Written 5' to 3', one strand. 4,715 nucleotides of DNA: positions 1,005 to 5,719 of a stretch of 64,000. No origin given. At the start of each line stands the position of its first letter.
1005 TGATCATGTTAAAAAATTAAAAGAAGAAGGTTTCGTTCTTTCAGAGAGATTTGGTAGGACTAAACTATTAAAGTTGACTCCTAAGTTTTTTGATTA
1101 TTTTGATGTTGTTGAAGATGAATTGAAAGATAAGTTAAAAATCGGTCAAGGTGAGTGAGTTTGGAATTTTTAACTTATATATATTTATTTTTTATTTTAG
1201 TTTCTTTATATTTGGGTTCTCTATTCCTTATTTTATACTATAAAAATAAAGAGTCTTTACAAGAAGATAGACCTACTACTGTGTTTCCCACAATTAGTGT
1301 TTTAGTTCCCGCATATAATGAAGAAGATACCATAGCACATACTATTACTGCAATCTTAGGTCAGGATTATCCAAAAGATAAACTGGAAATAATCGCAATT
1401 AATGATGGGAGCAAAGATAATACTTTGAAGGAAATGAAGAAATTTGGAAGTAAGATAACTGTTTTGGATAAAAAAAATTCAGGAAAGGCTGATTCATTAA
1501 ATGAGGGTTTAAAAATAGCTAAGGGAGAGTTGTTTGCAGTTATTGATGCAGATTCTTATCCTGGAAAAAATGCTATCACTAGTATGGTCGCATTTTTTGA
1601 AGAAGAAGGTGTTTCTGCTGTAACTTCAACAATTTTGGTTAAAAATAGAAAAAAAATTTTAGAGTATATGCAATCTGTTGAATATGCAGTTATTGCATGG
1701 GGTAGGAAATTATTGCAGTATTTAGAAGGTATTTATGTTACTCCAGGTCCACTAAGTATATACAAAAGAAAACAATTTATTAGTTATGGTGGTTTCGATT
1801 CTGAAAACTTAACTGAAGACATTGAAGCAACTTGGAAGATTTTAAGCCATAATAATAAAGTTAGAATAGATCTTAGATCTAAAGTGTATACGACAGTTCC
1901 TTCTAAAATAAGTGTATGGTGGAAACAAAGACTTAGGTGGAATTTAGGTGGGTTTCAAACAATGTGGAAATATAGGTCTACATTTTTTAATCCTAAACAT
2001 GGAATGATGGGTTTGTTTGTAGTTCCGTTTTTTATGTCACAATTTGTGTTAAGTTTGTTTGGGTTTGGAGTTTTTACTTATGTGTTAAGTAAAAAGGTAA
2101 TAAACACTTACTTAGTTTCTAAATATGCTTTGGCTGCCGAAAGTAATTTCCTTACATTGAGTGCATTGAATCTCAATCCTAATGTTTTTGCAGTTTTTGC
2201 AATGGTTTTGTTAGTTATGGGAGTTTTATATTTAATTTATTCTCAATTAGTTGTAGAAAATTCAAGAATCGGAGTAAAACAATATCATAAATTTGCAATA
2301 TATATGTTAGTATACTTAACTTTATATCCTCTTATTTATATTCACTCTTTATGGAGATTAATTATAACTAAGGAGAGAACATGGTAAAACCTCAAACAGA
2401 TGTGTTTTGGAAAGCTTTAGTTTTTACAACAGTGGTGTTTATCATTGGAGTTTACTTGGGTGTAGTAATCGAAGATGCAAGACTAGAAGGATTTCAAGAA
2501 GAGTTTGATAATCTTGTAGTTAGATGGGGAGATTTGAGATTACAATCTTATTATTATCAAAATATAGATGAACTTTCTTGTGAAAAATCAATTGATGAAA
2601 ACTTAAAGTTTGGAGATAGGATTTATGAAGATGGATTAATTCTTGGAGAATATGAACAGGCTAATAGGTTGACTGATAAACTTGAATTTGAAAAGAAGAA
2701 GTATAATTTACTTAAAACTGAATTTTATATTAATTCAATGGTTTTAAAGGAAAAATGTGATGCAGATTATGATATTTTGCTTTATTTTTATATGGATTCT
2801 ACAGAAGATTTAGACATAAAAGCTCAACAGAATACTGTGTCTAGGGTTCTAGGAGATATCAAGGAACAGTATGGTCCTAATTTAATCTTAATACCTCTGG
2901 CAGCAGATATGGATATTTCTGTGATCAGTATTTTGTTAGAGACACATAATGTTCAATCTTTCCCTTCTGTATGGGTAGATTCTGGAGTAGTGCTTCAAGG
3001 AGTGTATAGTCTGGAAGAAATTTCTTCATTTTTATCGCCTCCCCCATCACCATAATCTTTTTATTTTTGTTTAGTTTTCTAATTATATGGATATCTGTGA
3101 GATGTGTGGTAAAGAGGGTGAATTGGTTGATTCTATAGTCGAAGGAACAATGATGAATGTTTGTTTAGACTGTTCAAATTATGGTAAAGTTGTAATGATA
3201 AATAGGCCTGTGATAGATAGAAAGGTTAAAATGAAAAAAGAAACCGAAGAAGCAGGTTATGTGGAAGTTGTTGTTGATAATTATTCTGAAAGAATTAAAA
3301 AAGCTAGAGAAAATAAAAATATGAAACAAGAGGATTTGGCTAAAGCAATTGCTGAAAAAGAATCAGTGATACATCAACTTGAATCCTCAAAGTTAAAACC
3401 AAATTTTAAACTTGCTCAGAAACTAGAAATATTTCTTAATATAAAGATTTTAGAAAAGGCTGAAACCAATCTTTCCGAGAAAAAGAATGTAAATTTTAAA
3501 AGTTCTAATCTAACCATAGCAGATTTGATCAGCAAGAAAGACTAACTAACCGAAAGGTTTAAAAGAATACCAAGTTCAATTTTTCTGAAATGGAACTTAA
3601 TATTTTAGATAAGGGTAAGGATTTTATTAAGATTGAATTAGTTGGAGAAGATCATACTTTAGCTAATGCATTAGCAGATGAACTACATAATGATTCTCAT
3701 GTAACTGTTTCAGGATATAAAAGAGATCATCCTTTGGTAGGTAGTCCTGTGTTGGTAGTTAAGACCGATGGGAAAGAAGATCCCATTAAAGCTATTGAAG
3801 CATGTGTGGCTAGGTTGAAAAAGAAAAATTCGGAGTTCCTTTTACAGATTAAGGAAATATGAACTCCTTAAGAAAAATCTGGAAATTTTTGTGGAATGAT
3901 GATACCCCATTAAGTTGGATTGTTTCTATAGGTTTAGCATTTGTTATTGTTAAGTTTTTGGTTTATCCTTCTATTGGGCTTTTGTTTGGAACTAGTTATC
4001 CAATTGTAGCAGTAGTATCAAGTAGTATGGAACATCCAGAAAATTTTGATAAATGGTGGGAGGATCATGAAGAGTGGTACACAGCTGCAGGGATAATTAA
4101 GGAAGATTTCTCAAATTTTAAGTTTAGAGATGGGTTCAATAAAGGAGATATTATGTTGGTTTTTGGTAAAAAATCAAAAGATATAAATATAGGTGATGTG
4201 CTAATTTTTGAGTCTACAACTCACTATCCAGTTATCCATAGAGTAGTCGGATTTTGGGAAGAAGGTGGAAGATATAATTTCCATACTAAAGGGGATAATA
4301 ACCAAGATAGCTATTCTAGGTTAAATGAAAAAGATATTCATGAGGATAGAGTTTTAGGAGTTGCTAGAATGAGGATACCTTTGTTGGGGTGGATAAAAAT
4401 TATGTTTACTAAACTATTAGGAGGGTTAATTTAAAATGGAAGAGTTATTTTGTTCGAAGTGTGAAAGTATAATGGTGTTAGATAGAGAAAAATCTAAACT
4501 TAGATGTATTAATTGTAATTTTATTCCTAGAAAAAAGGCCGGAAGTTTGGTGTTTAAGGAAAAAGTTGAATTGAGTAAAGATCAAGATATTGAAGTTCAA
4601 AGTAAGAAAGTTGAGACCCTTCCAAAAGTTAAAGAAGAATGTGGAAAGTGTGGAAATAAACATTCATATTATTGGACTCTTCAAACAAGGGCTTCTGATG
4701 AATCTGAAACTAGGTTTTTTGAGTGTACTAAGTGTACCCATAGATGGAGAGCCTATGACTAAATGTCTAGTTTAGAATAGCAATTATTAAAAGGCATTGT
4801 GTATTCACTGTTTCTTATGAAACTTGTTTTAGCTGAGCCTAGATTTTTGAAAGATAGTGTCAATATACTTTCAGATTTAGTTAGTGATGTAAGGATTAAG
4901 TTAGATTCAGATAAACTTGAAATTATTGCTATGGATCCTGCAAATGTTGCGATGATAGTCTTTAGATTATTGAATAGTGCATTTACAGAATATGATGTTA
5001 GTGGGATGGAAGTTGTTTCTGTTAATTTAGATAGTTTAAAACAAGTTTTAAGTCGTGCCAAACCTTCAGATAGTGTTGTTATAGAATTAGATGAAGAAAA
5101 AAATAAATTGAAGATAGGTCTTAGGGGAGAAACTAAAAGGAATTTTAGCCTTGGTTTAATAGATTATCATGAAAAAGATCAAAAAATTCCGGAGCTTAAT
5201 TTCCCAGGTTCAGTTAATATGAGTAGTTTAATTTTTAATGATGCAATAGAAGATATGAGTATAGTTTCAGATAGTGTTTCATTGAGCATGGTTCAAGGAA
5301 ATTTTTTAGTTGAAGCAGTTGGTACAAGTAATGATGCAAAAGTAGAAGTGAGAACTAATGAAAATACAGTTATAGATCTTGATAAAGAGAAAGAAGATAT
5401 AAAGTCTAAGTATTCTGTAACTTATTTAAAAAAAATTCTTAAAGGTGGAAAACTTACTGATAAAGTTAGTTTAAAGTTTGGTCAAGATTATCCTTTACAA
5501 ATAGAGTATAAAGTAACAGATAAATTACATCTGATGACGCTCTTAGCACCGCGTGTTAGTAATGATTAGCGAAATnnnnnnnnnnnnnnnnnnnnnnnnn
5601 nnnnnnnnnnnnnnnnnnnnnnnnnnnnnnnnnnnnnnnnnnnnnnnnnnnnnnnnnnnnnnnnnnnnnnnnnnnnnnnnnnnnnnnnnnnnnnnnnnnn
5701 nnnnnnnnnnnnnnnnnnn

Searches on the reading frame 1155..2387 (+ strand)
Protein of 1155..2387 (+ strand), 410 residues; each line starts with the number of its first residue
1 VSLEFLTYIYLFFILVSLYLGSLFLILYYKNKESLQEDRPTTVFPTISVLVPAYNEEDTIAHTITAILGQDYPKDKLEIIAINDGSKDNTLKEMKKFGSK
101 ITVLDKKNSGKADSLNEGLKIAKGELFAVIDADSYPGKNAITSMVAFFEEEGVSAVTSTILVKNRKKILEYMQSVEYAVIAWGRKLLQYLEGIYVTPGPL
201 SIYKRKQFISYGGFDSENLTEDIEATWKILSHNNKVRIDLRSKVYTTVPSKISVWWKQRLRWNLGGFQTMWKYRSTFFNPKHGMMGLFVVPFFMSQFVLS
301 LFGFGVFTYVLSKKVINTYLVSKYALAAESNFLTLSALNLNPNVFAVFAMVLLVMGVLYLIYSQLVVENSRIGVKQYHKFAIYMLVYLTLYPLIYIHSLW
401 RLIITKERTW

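Call 24: search_protein_families(library=pfam, proteins=[window:1155-2387:+], max_evalue=0.001)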
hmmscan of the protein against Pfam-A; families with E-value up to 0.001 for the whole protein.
window:1155-2387:+ (410 aa): 5 families
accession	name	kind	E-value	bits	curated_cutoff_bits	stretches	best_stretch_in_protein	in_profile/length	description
PF00535.33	Glycos_transf_2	-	8.9e-31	107.5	23.3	1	48-208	1-164/168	Glycosyl transferase family 2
PF13641.12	Glyco_tranf_2_3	-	4.1e-24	86.3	27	1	45-263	1-228/230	Glycosyltransferase like family 2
PF13632.12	Glyco_trans_2_3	-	2.8e-12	47.3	27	1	128-311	3-187/198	Glycosyl transferase family group 2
PF13506.12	Glyco_transf_21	-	6.6e-11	42.4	21.7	1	111-263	18-173/174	Glycosyl transferase family 21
PF10111.15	Glyco_tranf_2_2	-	1.7e-10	41.3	27.3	1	48-253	1-214/276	Glycosyltransferase like family 2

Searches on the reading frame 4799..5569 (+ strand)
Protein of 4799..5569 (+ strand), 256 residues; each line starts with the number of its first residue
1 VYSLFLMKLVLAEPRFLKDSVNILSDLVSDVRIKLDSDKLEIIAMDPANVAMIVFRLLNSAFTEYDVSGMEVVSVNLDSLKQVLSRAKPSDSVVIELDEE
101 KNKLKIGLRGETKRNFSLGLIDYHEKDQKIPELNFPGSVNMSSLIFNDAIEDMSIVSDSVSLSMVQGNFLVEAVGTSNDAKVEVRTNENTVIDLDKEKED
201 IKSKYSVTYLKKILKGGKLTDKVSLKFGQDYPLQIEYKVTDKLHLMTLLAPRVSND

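Call 52: search_protein_families(library=pfam, proteins=[window:4799-5569:+], max_evalue=0.001)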
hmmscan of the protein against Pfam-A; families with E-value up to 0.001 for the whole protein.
window:4799-5569:+ (256 aa): 5 families
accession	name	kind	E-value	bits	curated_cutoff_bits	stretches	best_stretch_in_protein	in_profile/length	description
PF02747.20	PCNA_C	-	4e-14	53.3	23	1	129-251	1-127/128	Proliferating cell nuclear antigen, C-terminal domain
PF00705.23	PCNA_N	-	2.3e-11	43.9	20.3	1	11-114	6-109/127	Proliferating cell nuclear antigen, N-terminal domain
PF02144.21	Rad1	-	4.6e-07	29.6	24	1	29-227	23-245/257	Repair protein Rad1/Rec1/Rad17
PF04139.18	Rad9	-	9.5e-06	25.7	25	1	20-196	4-188/253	Rad9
PF04005.17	Hus1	-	0.00053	19.6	27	0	8-100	4-102/288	Hus1-like protein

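Call 54: find_homologous_proteins(query=window:4799-5569:+, max_evalue=1e-10)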
Query window:4799-5569:+ (256 aa): 1180 proteins with E <= 1e-10 among 2148 candidates; the best 120 are listed.
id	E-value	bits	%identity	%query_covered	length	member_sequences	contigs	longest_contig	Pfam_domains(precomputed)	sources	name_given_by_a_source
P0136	1.5e-149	514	100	98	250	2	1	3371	PF02747.21,PF04139.19,PF02144.22,PF00705.24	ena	-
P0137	3.3e-134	464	88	98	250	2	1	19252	PF02747.21,PF04139.19,PF00705.24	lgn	-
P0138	7.0e-131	453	87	98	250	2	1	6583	PF02747.21,PF04139.19,PF02144.22,PF00705.24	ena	-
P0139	5.1e-129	447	86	98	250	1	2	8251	PF02747.21,PF00705.24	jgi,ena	-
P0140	3.4e-127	441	84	98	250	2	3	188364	PF02747.21,PF00705.24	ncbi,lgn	-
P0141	2.8e-117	408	77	98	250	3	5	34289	PF02747.21,PF02144.22,PF00705.24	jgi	-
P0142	6.5e-114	397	75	98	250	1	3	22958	PF02747.21,PF02144.22,PF00705.24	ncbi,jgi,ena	-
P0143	2.2e-113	395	75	98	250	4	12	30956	PF02747.21,PF02144.22,PF00705.24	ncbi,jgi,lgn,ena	jgi:proliferating cell nuclear antigen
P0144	3.2e-113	395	73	98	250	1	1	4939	PF02747.21,PF02144.22,PF00705.24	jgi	jgi:proliferating cell nuclear antigen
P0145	1.2e-112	393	73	98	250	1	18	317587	PF02747.21,PF02144.22,PF00705.24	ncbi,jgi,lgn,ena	jgi:proliferating cell nuclear antigen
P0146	3.3e-111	388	72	98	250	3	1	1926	PF02747.21,PF02144.22,PF00705.24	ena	-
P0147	8.3e-111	387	73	96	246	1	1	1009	PF02747.21,PF02144.22,PF00705.24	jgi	-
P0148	1.1e-110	387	73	96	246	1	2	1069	PF02747.21,PF02144.22,PF00705.24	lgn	-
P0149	2.4e-106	372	71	98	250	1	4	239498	PF02747.21,PF04139.19,PF02144.22,PF00705.24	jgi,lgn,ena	jgi:proliferating cell nuclear antigen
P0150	6.4e-106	371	72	98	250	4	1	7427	PF02747.21,PF04139.19,PF00705.24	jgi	-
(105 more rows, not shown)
